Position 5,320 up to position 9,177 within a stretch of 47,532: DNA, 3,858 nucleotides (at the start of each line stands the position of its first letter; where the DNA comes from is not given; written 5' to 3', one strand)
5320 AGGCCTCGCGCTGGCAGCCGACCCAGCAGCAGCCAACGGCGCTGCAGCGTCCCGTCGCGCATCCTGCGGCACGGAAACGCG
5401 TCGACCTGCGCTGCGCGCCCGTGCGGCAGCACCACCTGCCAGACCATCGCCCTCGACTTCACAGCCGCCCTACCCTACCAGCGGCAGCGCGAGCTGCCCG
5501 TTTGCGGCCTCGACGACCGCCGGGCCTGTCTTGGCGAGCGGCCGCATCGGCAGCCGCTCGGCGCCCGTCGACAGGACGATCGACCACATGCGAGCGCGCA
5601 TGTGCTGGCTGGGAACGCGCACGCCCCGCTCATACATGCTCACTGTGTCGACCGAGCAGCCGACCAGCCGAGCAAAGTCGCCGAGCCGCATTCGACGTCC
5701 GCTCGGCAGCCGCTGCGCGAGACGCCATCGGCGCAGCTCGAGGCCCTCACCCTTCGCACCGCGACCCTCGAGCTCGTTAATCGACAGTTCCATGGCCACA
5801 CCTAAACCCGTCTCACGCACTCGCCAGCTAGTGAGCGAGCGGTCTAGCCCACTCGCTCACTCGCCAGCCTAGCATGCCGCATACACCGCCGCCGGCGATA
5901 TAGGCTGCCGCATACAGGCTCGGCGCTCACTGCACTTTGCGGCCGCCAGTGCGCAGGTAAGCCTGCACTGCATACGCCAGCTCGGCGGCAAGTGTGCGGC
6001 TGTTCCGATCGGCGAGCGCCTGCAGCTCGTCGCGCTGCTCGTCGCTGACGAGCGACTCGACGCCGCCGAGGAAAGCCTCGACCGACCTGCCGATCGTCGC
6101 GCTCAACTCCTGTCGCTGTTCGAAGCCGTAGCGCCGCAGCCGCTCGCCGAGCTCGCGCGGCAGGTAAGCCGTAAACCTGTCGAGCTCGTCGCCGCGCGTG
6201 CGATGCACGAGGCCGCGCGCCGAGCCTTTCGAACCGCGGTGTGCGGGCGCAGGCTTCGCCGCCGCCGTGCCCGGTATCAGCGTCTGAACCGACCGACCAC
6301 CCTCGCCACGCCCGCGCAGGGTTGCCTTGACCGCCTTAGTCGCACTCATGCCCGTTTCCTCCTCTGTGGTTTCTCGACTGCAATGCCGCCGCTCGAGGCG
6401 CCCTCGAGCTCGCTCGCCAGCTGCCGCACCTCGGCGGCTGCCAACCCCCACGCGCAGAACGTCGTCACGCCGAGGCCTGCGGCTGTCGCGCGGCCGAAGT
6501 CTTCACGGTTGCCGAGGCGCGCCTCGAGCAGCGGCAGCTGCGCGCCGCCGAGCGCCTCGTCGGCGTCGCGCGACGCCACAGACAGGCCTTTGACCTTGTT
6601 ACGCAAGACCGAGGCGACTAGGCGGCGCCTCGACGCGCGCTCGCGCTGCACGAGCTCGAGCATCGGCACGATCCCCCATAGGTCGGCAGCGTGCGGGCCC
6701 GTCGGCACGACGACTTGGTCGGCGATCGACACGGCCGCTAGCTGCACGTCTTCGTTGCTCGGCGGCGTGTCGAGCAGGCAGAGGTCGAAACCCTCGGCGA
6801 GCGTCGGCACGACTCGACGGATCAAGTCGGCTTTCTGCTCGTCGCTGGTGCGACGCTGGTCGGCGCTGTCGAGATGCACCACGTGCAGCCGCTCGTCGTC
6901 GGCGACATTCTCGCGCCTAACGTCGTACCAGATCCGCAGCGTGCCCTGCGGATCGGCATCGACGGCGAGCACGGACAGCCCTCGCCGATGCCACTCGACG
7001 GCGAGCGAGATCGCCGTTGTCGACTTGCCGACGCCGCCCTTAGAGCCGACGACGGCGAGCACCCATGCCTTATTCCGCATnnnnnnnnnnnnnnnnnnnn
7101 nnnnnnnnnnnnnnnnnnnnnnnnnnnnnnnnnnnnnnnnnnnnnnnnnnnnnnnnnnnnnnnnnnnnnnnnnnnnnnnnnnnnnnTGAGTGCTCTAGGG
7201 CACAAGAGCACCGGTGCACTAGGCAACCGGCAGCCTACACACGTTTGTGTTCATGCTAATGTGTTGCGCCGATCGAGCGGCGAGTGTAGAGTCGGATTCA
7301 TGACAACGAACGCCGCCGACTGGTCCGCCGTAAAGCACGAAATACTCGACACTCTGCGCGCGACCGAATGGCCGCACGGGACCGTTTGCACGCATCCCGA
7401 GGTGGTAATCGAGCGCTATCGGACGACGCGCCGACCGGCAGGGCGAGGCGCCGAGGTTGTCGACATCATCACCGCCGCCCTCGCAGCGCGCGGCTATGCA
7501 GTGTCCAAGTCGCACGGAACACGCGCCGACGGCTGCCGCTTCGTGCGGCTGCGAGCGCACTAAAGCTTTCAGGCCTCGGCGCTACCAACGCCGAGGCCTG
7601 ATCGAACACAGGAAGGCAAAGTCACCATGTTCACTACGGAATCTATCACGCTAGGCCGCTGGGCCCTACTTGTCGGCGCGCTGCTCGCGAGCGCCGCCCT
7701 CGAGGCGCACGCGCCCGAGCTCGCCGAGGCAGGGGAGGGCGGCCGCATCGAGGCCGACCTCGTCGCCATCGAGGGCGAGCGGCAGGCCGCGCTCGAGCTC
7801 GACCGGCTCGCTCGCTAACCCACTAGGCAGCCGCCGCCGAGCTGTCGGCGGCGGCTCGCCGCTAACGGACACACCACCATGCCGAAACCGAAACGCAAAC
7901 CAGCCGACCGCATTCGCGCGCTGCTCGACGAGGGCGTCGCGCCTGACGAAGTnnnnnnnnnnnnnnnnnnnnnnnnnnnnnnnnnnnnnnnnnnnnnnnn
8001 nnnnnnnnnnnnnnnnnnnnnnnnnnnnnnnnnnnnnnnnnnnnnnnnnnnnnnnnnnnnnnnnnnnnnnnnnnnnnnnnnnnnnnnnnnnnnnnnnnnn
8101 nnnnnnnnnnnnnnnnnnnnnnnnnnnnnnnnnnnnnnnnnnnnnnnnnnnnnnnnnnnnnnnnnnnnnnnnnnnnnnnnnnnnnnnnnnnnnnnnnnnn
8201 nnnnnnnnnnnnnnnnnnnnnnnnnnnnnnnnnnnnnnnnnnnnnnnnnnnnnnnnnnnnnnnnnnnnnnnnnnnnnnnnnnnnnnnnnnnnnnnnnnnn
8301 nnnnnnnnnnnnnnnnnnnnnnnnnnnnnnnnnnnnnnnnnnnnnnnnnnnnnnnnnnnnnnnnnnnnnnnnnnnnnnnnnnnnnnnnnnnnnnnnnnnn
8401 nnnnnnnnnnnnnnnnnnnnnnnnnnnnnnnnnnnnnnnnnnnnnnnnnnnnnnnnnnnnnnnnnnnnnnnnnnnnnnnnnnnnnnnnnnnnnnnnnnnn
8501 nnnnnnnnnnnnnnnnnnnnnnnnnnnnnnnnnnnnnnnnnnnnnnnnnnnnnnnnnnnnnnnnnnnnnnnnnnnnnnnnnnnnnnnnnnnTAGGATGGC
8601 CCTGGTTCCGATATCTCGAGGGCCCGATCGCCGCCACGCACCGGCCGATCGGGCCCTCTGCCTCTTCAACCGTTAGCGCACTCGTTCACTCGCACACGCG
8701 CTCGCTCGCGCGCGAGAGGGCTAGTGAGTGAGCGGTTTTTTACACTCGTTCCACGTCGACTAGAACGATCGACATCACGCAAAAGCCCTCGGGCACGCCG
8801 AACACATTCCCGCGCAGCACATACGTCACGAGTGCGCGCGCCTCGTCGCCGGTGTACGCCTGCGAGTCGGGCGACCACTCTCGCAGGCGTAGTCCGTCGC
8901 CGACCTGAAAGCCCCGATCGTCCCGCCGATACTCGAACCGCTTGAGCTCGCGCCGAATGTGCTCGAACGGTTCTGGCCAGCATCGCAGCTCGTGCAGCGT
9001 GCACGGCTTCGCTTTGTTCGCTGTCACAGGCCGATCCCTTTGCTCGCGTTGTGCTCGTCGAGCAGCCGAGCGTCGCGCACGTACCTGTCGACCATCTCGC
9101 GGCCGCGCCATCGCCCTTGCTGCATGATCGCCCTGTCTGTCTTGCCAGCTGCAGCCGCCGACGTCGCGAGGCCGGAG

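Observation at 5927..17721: Candidate phage-plasmid: two separate replication modules plus partition and Cre-like resolution genes in one tailed-phage genome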

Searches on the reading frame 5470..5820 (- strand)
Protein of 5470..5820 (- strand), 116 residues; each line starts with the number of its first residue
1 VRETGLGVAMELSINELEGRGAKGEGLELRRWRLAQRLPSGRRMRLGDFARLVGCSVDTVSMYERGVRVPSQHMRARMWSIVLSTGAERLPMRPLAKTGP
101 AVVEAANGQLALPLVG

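Call 74: search_protein_families(library=pfam, proteins=[window:5470-5820:-], max_evalue=0.01)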
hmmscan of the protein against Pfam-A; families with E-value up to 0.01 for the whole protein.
window:5470-5820:- (116 aa): 2 families
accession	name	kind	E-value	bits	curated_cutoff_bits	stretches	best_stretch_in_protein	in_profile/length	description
PF13560.12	HTH_31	-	3.5e-06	27.6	27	1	26-79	3-51/64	Helix-turn-helix domain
PF01381.28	HTH_3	-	0.00019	21.9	23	1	47-73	13-39/55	Helix-turn-helix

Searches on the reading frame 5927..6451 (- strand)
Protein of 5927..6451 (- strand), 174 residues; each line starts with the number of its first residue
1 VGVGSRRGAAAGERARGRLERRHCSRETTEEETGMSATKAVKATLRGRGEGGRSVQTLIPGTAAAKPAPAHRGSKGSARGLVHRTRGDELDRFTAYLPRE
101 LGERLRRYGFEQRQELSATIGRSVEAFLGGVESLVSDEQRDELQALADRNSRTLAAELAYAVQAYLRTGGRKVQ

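Call 5: search_protein_families(library=pfam, proteins=[window:5927-6451:-], max_evalue=0.01)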
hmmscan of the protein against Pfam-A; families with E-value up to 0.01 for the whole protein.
window:5927-6451:- (174 aa): 1 family
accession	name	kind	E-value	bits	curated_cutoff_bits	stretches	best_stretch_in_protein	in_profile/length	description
PF07878.17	RHH_5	-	0.00044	20.4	26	0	136-168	9-41/43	CopG-like RHH_1 or ribbon-helix-helix domain, RHH_5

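Call 6: search_protein_families(library=phrogs, proteins=[window:5927-6451:-], max_evalue=0.01)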
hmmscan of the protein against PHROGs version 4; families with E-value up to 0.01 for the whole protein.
window:5927-6451:- (174 aa): 0 families

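Call 7: search_protein_families(library=ncbifam, proteins=[window:5927-6451:-], max_evalue=0.01)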
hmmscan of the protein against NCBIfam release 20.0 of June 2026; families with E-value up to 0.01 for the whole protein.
window:5927-6451:- (174 aa): 0 families

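Call 99: predict_structure(protein=window:5927-6349:-)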
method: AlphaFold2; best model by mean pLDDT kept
length: 140 residues; sequences in the alignment: 1
mean_pLDDT: 54.6   pTM: 0.34
mean pLDDT of the five models: 54.6, 44.0, 42.8, 42.1, 41.8
residues with pLDDT >= 90: 0; 70-90: 30; 50-70: 51; < 50: 59
segments of 3 or more residues with pLDDT < 50: 1-53, 76-78
pLDDT, mean of each block of 10 residues (from residue 1): 40 38 34 36 38 53 56 53 68 74 80 74 64 56
secondary structure, 60 per line:
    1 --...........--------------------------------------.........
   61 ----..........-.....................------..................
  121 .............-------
elements in order: H3-13 H52-60 H65-74 H76-96 H103-133

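Call 100: search_protein_families(library=pfam, alignment_id=A6, max_evalue=0.05)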
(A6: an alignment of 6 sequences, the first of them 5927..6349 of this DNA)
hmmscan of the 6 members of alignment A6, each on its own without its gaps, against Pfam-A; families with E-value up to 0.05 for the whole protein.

A. member 1, window:5927-6349:- (140 aa): 2 families
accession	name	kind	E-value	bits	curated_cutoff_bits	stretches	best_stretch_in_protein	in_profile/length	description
PF07878.17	RHH_5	-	0.00024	21.2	26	0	102-134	9-41/43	CopG-like RHH_1 or ribbon-helix-helix domain, RHH_5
PF10025.14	DUF2267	-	0.027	15.2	29.8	0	45-129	29-96/122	Uncharacterized conserved protein (DUF2267)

B. families by the number of members that match (of 6 scanned): 4 families
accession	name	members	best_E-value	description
PF05258.17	DciA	4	0.0049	Dna[CI] antecedent, DciA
PF07878.17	RHH_5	1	0.00024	CopG-like RHH_1 or ribbon-helix-helix domain, RHH_5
PF10025.14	DUF2267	1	0.027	Uncharacterized conserved protein (DUF2267)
PF24740.1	DUF7691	1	0.047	Domain of unknown function (DUF7691)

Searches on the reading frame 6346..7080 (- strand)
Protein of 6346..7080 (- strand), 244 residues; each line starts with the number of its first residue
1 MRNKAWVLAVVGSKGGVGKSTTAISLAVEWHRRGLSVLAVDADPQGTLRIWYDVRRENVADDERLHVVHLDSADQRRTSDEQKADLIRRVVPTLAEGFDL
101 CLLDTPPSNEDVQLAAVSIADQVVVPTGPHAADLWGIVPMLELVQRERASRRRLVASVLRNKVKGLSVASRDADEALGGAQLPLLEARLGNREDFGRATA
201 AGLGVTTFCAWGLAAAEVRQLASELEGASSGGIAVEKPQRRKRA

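Call 5: search_protein_families(library=pfam, proteins=[window:6346-7080:-], max_evalue=0.01)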
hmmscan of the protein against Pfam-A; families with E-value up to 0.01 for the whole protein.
window:6346-7080:- (244 aa): 11 families
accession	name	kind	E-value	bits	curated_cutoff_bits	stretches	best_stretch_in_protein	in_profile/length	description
PF13614.12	AAA_31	-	1.7e-20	74.2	27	2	7-59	3-55/177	AAA domain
PF01656.29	CbiA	-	1.5e-13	51.3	25.4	1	8-198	1-118/125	CobQ/CobB/MinD/ParA nucleotide binding domain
PF09140.17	MipZ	-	6.6e-13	49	20.7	1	10-127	5-129/262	ATPase MipZ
PF10609.15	ParA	-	2.7e-11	43.8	27.1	1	7-46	5-44/246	NUBPL iron-transfer P-loop NTPase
PF06564.18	CBP_BcsQ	-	1.5e-08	34.9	21.3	1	7-56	3-52/234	Cellulose biosynthesis protein BcsQ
PF02374.21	ArsA_ATPase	-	1.6e-06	28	24.3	1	10-86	5-83/305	Anion-transporting ATPase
PF13481.12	AAA_25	-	1.2e-05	25.4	27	1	8-95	36-135/195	AAA domain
PF07015.17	VirC1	-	1.5e-05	24.9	24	1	9-203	5-190/231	VirC1 protein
PF00142.24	Fer4_NifH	-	0.00099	19.1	25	1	11-45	6-39/271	4Fe-4S iron sulfur cluster binding proteins, NifH/frxC family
PF25199.1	nSTAND_NTPase5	-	0.0039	17.5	34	0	8-75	43-107/145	Novel STAND NTPase 5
PF07755.17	DUF1611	-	0.0097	15.8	25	0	4-49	11-56/201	Domain of unknown function (DUF1611_C) P-loop domain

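Call 6: search_protein_families(library=phrogs, proteins=[window:6346-7080:-], max_evalue=0.01)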
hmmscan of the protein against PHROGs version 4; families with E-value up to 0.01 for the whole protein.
window:6346-7080:- (244 aa): 1 family
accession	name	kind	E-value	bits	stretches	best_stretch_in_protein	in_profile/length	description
phrog_164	-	DNA, RNA and nucleotide metabolism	9e-39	134.8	1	5-227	224-471/500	ParA-like partition protein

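Call 7: search_protein_families(library=ncbifam, proteins=[window:6346-7080:-], max_evalue=0.01)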
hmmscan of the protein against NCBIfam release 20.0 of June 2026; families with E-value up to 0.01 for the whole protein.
window:6346-7080:- (244 aa): 25 families
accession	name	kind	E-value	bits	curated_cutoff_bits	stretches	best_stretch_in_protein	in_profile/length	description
NF041546.1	ParA_partition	equivalog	2e-44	151.6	180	1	7-224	1-203/203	ParA family partition ATPase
TIGR03371.1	cellulose_yhjQ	equivalog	4.4e-14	52.6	157.85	2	7-56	3-52/246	cellulose biosynthesis protein BcsQ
TIGR03453.1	partition_RepA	equivalog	5.1e-13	48.6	348.45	1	4-57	103-156/387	plasmid partitioning protein RepA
TIGR01968.1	minD_bact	equivalog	2.9e-11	43.2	212.9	2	60-162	74-176/261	septum site-determining protein MinD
TIGR01969.1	minD_arch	subfamily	8.5e-10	38.2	201.75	2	7-43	2-38/251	cell division ATPase MinD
TIGR03815.1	CpaE_hom_Actino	equivalog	2.9e-09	36.5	154.45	1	3-46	109-152/340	septum site-determining protein Ssd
NF047398.1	AAA_KGGVGR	domain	8.7e-08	32.7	90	1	7-43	4-40/190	KGGVGR-motif variant AAA ATPase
NF010443.0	PRK13869.1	subfamily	2.1e-07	30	446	1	6-77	122-193/405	plasmid-partitioning protein RepA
NF008669.0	PRK11670.1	equivalog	5.8e-07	28.7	348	1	7-46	109-148/369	iron-sulfur cluster carrier protein ApbC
NF010259.0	PRK13705.1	equivalog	6.9e-07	28.6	725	1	6-52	107-154/388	plasmid-partitioning protein SopA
NF041136.1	MrpORP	equivalog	2.6e-06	27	450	1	7-47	7-47/365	iron-sulfur cluster carrier protein MrpORP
TIGR01007.1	eps_fam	subfamily_domain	4.1e-06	26.5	108.05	1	6-50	18-63/204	polysaccharide biosynthesis tyrosine autokinase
NF010423.0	PRK13849.1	equivalog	1.4e-05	24.5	313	1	8-202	4-189/231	conjugal transfer ATPase VirC1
TIGR00345.1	GET3_arsA_TRC40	subfamily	3.1e-05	23.6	135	1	11-73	2-68/299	TRC40/GET3/ArsA family transport-energizing ATPase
NF008079.0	PRK10818.1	equivalog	5e-05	22.8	508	0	60-133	75-149/270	septum site-determining protein MinD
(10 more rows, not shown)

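Call 95: search_solved_structures(query=window:6346-7080:-, max_evalue=0.00001)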
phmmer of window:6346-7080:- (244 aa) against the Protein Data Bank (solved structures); distinct sequences matched with E-value up to 0.00001: 18.
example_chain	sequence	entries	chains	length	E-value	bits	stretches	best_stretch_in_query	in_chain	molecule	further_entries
1wcv_1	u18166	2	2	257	3.2e-14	56.1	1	2-151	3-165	SEGREGATION PROTEIN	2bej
2bek_A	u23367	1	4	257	4.5e-13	52.4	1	2-151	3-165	SEGREGATION PROTEIN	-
6non_A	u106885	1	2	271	6.6e-11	45.3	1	76-148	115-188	Cobyrinic acid ac-diamide synthase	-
6noo_A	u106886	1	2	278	7.1e-11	45.2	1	76-148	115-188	Maintenance of carboxysome positioning A protein, MCDA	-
6nop_B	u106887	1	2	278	9.4e-10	41.5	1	76-148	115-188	Cobyrinic acid ac-diamide synthase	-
7dut_A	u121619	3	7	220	4.3e-09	39.3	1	7-135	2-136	SOJ protein (Soj)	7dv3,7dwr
4pfs_A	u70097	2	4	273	4e-08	36.2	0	6-49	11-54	Cobyrinic Acid a,c-diamide synthase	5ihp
5if9_A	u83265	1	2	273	4.8e-08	35.9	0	6-49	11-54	Cobyrinic Acid a,c-diamide synthase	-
6riq_C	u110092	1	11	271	5.4e-08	35.7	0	60-145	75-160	Site-determining protein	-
4dzz_A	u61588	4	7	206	1.3e-07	34.5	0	7-163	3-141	Plasmid partitioning protein ParF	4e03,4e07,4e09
5u1g_D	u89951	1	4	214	1.5e-07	34.3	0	7-163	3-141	ParA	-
8ray_B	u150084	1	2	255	1.6e-07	34.2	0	7-60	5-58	ParA family protein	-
6iub_A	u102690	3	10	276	1.8e-07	34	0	7-62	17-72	SpoOJ regulator (Soj)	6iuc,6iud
7npd_A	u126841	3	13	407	9.8e-07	31.6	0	2-54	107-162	Walker A-type ATPase | AAA family ATPase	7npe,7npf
3cwq_A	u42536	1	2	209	1.1e-06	31.5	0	7-51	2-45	ParA family chromosome partitioning protein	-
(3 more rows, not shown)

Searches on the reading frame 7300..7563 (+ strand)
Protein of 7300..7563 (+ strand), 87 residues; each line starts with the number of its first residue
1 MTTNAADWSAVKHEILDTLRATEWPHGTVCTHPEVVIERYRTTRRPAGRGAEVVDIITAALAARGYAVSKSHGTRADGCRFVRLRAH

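Call 74: search_protein_families(library=pfam, proteins=[window:7300-7563:+], max_evalue=0.01)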
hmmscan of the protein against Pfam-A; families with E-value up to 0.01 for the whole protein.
window:7300-7563:+ (87 aa): 0 families

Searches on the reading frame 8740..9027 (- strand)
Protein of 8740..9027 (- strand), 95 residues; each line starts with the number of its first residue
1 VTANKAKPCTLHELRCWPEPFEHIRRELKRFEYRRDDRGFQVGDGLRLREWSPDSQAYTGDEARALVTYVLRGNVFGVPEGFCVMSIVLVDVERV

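Call 74: search_protein_families(library=pfam, proteins=[window:8740-9027:-], max_evalue=0.01)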
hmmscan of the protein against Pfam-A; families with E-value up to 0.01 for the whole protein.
window:8740-9027:- (95 aa): 1 family
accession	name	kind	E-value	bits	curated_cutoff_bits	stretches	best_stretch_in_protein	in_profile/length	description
PF12961.13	DUF3850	-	5.9e-25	87.7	22.9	1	12-87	2-77/77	Domain of unknown function (DUF3850)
